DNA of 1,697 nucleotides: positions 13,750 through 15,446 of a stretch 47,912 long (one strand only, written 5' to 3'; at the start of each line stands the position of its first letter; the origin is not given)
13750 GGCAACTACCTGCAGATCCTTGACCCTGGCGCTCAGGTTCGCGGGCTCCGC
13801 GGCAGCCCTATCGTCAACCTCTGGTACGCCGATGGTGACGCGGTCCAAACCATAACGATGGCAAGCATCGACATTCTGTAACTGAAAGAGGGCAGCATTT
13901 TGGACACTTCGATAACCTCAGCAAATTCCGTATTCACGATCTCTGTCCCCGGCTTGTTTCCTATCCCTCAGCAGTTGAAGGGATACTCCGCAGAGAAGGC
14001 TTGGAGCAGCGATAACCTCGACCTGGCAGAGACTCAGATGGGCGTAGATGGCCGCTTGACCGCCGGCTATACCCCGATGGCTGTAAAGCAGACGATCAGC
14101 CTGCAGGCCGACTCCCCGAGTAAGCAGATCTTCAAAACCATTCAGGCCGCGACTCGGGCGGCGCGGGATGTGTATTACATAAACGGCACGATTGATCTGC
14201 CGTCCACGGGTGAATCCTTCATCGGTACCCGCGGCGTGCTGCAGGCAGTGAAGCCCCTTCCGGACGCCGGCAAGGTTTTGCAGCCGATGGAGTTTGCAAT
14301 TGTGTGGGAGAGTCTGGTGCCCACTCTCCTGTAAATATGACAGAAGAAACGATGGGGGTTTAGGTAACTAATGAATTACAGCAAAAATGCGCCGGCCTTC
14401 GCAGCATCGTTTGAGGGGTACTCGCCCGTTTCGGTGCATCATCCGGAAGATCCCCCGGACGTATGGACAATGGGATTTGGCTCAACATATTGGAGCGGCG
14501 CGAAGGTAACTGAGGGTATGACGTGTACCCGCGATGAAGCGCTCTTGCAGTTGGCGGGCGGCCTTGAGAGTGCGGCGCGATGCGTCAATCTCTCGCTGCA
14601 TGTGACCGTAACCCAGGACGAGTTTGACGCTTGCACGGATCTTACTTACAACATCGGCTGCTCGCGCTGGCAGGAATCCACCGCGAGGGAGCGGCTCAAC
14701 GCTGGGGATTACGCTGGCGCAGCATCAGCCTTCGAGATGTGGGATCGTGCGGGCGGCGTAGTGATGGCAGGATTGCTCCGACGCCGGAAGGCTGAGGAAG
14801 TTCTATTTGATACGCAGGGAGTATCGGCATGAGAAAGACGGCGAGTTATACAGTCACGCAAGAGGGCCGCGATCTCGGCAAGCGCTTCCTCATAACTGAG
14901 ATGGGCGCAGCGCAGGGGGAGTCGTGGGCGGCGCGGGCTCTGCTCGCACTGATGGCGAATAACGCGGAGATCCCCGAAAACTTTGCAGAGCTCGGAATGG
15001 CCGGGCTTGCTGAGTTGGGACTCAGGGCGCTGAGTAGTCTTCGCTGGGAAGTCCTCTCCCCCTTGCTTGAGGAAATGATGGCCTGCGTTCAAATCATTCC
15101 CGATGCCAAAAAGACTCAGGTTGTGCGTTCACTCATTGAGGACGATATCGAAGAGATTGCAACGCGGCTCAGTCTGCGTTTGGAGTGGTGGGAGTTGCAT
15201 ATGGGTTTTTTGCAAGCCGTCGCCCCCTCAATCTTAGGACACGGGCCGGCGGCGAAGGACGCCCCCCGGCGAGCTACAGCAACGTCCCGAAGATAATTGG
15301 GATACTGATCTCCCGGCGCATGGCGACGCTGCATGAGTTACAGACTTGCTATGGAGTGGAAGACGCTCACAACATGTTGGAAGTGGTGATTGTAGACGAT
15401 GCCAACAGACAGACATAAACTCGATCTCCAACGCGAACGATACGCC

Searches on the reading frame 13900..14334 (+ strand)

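Call 11: search_protein_families(library=pfam, proteins=[window:13900-14334:+], max_evalue=0.01)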
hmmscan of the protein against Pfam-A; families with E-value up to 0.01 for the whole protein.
window:13900-14334:+ (144 aa): 1 family
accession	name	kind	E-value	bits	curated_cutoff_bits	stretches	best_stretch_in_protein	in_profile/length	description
PF22764.1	E217_Gp32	-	4.4e-23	81.9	27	1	4-139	2-143/144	Tail fiber protein gp32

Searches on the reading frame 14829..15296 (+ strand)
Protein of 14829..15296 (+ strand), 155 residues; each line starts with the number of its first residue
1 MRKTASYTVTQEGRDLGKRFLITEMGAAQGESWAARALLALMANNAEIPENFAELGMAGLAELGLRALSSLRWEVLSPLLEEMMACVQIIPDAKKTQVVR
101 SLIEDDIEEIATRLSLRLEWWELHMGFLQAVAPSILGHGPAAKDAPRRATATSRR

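Call 11: search_protein_families(library=pfam, proteins=[window:14829-15296:+], max_evalue=0.01)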
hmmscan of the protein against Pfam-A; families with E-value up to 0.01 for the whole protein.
window:14829-15296:+ (155 aa): 0 families

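Call 36: search_protein_families(library=phrogs, proteins=[window:14829-15296:+], max_evalue=0.01)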
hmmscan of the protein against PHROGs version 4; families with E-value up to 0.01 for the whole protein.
window:14829-15296:+ (155 aa): 1 family
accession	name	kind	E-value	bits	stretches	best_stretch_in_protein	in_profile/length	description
phrog_1932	-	tail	6.9e-42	143.8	1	2-131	3-132/134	tail assembly chaperone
